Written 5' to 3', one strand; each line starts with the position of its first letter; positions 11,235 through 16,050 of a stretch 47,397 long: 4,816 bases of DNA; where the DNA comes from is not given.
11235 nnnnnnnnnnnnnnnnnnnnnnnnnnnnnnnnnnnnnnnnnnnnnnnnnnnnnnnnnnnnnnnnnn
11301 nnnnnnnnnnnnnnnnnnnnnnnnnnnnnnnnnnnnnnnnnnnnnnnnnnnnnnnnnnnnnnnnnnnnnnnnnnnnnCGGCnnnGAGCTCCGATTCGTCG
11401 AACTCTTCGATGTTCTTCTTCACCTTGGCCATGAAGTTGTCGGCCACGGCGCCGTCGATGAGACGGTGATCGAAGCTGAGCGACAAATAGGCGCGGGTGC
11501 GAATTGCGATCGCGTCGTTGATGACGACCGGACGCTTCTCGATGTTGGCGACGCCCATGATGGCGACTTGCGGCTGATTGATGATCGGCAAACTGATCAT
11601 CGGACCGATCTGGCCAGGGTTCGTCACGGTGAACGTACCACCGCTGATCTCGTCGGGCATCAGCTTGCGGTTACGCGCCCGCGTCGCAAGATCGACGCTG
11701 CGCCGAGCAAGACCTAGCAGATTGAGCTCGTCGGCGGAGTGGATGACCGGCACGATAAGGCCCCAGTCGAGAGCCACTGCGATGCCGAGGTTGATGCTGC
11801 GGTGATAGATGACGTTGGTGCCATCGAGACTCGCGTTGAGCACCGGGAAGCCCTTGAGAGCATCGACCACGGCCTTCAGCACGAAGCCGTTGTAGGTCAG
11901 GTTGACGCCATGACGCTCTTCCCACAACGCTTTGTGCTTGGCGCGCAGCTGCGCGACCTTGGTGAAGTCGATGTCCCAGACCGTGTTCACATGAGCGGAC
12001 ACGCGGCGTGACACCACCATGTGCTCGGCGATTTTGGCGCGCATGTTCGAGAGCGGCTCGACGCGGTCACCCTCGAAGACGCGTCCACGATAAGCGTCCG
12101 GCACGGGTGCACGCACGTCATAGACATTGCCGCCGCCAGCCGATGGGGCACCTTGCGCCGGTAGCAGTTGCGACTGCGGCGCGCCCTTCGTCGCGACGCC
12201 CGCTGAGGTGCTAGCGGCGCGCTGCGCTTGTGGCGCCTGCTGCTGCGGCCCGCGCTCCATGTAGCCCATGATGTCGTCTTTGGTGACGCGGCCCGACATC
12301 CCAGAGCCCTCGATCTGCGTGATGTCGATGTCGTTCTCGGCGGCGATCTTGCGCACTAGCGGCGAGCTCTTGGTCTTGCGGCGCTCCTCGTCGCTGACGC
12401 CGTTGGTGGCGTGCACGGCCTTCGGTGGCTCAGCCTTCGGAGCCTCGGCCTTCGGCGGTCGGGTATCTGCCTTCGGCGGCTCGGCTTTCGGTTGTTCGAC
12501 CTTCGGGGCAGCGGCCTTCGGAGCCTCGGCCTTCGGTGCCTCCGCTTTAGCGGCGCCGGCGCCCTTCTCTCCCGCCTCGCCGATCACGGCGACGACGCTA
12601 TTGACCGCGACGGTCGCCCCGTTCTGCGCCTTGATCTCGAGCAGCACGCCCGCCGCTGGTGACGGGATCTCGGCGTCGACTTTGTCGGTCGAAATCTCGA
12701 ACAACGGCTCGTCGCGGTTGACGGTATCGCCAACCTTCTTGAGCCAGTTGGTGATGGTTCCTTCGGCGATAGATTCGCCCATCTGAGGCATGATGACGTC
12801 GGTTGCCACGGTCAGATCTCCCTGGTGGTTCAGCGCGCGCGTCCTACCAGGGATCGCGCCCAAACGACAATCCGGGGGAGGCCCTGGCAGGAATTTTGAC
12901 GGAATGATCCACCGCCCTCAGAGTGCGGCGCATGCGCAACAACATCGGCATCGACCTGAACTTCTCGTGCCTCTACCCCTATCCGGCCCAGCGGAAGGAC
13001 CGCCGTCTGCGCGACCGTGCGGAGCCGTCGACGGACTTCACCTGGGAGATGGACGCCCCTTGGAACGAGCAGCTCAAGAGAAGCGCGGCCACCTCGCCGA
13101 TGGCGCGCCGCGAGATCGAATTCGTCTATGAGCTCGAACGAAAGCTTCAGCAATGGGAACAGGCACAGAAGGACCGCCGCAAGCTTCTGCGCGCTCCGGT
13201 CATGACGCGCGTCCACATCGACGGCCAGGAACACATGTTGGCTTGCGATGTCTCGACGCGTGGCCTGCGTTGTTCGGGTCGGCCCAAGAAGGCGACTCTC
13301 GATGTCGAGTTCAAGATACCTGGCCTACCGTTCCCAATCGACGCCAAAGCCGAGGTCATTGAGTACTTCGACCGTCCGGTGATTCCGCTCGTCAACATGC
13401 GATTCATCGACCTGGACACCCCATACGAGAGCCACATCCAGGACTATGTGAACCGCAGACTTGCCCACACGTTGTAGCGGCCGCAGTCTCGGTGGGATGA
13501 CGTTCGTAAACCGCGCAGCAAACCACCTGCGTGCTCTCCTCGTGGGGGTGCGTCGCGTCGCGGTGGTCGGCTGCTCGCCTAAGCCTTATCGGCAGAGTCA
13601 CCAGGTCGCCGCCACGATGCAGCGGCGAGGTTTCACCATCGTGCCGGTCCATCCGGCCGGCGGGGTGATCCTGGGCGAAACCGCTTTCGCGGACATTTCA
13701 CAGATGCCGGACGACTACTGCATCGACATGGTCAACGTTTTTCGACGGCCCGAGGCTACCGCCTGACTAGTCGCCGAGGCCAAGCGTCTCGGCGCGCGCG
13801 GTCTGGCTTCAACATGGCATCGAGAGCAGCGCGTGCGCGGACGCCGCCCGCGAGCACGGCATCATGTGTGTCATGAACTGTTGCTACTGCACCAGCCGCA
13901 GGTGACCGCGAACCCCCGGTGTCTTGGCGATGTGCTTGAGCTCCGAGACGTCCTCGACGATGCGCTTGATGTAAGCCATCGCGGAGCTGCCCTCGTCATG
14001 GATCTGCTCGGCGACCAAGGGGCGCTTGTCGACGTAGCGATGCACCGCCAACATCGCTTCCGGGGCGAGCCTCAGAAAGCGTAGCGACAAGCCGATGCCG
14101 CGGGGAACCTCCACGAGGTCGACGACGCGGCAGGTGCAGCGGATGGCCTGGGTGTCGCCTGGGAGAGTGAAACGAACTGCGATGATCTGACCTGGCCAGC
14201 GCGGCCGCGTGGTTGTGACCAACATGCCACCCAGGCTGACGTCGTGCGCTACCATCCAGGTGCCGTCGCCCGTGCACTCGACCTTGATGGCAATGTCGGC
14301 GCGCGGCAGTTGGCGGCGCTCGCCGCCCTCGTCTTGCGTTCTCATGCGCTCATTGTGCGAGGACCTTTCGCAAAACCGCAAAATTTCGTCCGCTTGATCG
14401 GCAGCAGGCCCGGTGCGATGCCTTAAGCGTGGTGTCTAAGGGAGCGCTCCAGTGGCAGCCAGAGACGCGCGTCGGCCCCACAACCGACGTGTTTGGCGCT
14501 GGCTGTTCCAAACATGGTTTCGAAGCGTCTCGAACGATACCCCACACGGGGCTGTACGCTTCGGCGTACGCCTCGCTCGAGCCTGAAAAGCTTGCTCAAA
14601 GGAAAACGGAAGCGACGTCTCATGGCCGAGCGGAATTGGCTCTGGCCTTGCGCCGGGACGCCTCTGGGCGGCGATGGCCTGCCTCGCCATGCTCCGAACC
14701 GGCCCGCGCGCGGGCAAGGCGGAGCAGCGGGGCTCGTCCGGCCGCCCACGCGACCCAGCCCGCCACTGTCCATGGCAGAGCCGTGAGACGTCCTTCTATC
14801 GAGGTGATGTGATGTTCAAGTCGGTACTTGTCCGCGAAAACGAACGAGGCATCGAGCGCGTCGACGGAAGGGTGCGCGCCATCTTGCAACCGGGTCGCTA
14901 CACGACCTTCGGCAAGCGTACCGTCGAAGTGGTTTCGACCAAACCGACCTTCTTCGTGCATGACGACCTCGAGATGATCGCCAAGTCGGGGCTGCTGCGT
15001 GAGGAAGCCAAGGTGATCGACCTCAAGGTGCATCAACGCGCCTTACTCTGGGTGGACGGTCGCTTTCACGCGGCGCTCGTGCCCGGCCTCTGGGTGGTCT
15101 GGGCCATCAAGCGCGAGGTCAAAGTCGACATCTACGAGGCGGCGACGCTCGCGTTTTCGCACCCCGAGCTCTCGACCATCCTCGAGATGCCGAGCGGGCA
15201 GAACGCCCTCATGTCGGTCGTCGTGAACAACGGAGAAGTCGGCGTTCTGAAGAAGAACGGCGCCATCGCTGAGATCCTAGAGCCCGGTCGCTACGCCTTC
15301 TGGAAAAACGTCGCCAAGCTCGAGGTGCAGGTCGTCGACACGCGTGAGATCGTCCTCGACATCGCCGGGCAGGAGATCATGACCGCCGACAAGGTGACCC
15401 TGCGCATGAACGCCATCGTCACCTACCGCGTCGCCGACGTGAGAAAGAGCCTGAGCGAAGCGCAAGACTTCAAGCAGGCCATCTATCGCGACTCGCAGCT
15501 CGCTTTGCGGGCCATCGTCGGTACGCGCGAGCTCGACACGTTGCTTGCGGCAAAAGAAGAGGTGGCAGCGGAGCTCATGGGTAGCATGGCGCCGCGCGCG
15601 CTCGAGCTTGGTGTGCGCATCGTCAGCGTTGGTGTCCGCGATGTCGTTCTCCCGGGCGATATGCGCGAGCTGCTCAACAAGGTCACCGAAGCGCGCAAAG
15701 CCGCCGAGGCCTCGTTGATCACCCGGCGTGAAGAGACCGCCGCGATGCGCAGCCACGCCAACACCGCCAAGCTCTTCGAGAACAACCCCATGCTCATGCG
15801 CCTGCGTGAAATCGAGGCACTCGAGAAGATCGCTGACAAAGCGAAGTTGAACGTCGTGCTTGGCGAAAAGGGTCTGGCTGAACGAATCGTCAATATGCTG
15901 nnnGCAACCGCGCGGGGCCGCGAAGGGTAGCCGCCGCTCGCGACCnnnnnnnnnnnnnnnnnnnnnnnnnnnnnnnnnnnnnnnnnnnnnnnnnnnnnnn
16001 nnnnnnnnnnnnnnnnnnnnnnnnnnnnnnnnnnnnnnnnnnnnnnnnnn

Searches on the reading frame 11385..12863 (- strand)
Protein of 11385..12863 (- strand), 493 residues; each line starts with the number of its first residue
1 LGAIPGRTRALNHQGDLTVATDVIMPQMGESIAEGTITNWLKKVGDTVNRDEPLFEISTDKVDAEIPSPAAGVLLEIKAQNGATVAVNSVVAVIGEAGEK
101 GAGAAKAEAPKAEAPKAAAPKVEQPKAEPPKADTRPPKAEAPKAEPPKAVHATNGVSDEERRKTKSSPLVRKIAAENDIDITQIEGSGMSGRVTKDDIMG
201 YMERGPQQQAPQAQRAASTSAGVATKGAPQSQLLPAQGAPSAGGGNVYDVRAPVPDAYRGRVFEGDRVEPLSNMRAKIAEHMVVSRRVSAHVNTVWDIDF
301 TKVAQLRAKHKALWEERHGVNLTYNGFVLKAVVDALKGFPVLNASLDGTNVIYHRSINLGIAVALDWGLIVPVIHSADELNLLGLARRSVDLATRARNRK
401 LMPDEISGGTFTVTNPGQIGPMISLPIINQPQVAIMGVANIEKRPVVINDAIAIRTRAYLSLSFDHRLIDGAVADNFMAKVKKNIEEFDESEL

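Call 6: search_protein_families(library=pfam, proteins=[window:11385-12863:-], max_evalue=0.0001)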
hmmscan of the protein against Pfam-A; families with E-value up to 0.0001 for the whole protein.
window:11385-12863:- (493 aa): 3 families
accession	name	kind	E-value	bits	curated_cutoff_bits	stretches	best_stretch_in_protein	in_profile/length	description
PF00198.28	2-oxoacid_dh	-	3.1e-75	253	23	1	266-489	4-228/232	2-oxoacid dehydrogenases acyltransferase (catalytic domain)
PF00364.28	Biotin_lipoyl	-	2.7e-21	75.6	22.1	1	22-94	2-73/73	Biotin-requiring enzyme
PF02817.22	E3_binding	-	9.8e-13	48.5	23.7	1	165-198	2-35/36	e3 binding domain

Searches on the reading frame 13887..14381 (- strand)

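Call 7: search_protein_families(library=pfam, proteins=[window:13887-14381:-], max_evalue=0.0001)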
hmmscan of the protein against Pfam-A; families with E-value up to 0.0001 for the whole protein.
window:13887-14381:- (165 aa): 1 family
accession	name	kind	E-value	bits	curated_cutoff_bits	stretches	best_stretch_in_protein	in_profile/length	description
PF07238.19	PilZ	-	3.7e-11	43.7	22.5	1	21-117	1-100/102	PilZ domain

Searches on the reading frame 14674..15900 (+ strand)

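Call 7: search_protein_families(library=pfam, proteins=[window:14674-15900:+], max_evalue=0.0001)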
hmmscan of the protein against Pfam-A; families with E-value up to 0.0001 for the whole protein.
window:14674-15900:+ (409 aa): 1 family
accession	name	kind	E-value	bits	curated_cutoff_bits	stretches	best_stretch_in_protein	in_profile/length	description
PF01145.31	Band_7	-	3.6e-28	99.2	23.6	1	183-354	2-175/176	SPFH domain / Band 7 family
